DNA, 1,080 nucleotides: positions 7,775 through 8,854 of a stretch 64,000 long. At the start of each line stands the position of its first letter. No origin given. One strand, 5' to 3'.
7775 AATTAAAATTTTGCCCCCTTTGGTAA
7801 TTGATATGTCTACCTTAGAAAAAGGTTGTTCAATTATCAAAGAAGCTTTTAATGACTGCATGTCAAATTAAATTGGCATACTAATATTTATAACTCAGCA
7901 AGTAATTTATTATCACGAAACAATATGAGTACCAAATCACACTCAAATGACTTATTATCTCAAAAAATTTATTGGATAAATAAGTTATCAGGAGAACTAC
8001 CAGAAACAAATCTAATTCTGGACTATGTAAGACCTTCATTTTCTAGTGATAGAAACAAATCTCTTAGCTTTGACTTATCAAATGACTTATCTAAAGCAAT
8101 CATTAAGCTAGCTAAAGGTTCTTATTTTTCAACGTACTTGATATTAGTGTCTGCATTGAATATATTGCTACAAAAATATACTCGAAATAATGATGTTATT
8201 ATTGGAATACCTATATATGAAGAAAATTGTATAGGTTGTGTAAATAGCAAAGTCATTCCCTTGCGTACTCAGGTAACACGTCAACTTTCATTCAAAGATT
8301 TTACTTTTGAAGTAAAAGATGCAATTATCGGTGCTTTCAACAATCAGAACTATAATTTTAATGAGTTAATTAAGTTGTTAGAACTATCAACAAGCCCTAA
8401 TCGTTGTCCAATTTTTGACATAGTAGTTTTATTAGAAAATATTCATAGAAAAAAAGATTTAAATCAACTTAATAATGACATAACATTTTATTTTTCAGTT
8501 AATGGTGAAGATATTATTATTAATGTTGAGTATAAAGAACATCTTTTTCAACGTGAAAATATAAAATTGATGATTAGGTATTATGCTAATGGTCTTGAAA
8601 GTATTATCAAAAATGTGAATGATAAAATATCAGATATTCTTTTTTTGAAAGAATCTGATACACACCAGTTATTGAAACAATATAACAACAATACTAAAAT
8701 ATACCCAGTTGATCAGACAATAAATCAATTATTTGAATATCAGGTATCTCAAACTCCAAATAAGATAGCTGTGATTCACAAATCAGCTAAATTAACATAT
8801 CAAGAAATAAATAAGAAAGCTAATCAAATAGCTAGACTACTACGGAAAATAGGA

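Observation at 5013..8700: His-less stand-alone C domain plus half-C junction: no canonical catalyst for the D-Ala to Dab bond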

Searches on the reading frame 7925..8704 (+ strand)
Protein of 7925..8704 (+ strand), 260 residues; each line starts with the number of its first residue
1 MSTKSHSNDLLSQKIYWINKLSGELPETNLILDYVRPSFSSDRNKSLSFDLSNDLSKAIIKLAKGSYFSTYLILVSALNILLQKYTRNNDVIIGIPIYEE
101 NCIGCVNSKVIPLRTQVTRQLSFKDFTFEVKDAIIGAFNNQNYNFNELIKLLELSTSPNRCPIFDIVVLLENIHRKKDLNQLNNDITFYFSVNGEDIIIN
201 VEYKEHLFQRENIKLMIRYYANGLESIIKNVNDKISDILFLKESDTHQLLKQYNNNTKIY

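Call 51: find_homologous_proteins(query=window:7925-8704:+, max_evalue=1e-20)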
Query window:7925-8704:+ (260 aa): 12 proteins with E <= 1e-20 among 1284 candidates.
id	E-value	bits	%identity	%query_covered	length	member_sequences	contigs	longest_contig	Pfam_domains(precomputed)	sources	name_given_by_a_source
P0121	2.2e-113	396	72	100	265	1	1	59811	PF00668.26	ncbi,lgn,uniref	ncbi:MAG: condensation domain-containing protein [Nostoc sp.]|uniref:condensation domain-containing 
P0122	1.4e-104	367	68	100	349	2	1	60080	PF00668.26,PF00501.35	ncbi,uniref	ncbi:condensation domain-containing protein, partial [Nostoc sp. DedQUE07]|uniref:condensation domai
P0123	2.3e-103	363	69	100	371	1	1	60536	PF00668.26,PF00501.35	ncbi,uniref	ncbi:condensation domain-containing protein, partial [Nostoc sp. ChiSLP03a]|uniref:condensation doma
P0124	1.5e-99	350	65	100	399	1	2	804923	PF00668.26,PF00501.35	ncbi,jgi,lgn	jgi:non-ribosomal peptide synthetase component F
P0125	5.9e-97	342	75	85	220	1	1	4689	PF00668.26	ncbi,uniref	ncbi:MAG: condensation domain-containing protein, partial [Nostoc sp.]|uniref:condensation domain-co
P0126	1.5e-96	341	74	85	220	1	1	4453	PF00668.26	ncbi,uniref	ncbi:MAG: condensation domain-containing protein, partial [Nostoc sp.]|uniref:condensation domain-co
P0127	3.0e-96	340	66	97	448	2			PF00668.26,PF00501.35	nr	nr:AMP-binding protein [Nostoc sp. CreGUA01]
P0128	2.7e-83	297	58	100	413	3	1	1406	PF00668.26,PF00501.35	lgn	-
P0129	3.7e-83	297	58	100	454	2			PF00668.26,PF00501.35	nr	nr:AMP-binding protein [Nostoc sp. CreGUA01]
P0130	6.6e-79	283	77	69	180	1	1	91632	PF00668.26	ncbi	ncbi:condensation domain-containing protein, partial [Nostoc sp.]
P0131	1.1e-70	256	76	62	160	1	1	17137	PF00668.26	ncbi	ncbi:condensation domain-containing protein, partial [Nostoc sp.]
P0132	1.5e-45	174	55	61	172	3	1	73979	PF00668.26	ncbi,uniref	ncbi:condensation domain-containing protein, partial [Scytonema sp. UIC 10036]|uniref:condensation d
